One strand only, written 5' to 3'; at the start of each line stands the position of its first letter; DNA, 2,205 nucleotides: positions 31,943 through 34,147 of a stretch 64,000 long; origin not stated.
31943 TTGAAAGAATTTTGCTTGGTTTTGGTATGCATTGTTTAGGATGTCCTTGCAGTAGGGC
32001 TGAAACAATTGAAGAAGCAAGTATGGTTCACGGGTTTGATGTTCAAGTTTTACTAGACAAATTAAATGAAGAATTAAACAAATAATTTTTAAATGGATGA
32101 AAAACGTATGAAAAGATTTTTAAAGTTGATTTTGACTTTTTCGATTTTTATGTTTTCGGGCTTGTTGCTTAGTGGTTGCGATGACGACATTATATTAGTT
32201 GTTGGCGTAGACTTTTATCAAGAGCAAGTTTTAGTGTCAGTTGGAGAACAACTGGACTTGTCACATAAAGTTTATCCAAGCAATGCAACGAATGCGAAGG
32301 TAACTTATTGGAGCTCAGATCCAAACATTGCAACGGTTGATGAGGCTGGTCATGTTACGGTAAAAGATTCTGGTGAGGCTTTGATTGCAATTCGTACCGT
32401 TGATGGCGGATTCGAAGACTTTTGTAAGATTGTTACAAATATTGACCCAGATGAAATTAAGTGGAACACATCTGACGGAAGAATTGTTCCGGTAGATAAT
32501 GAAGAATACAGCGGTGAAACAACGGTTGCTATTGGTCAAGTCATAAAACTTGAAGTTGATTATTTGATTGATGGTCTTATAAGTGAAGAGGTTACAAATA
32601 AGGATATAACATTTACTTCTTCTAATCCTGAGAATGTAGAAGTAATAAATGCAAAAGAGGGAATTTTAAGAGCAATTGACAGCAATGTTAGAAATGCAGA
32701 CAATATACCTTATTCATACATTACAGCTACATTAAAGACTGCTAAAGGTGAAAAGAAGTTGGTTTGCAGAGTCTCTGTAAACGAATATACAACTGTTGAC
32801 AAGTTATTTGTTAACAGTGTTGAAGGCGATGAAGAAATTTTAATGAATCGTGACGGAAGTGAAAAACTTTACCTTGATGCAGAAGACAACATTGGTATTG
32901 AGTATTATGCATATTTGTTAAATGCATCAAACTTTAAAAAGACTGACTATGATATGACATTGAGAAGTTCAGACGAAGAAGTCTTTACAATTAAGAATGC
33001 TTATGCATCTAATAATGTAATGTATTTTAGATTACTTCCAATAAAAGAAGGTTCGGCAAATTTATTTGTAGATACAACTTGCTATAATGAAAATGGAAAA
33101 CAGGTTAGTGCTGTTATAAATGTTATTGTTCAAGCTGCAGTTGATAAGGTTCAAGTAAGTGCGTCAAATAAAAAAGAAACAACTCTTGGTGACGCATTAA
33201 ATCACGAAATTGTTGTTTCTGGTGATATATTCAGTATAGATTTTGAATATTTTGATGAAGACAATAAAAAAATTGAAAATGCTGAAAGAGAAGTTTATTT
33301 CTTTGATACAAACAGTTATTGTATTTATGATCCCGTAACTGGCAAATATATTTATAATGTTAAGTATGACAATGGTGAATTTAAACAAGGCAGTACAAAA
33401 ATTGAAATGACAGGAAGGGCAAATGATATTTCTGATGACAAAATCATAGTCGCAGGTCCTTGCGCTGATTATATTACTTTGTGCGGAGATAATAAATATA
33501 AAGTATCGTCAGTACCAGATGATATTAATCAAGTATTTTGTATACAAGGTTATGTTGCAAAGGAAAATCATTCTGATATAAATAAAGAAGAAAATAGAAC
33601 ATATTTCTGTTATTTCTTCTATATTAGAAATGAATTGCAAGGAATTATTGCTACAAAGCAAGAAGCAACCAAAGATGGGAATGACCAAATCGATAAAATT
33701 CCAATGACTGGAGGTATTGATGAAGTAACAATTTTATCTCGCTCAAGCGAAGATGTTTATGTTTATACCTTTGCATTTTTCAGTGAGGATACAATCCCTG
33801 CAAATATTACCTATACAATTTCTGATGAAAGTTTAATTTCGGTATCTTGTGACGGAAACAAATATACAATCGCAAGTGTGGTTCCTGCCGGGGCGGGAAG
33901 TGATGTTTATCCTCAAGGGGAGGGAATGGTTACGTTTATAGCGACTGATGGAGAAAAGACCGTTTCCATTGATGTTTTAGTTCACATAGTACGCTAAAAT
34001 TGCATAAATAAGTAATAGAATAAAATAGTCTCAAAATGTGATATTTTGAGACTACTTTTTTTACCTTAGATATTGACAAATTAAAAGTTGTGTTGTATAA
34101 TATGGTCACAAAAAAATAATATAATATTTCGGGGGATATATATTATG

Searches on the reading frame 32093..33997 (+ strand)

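Call 63: search_protein_families(library=ncbifam, proteins=[window:32093-33997:+], max_evalue=0.00001)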
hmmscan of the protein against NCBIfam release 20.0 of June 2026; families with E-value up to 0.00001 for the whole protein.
window:32093-33997:+ (634 aa): 0 families

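Call 77: search_protein_families(library=pfam, proteins=[window:32093-33997:+], max_evalue=0.01)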
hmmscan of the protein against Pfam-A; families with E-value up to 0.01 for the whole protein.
window:32093-33997:+ (634 aa): 1 family
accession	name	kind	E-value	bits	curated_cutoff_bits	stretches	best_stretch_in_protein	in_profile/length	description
PF02368.24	Big_2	-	2.8e-15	56.4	22.8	1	38-99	4-65/79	Bacterial Ig-like domain (group 2)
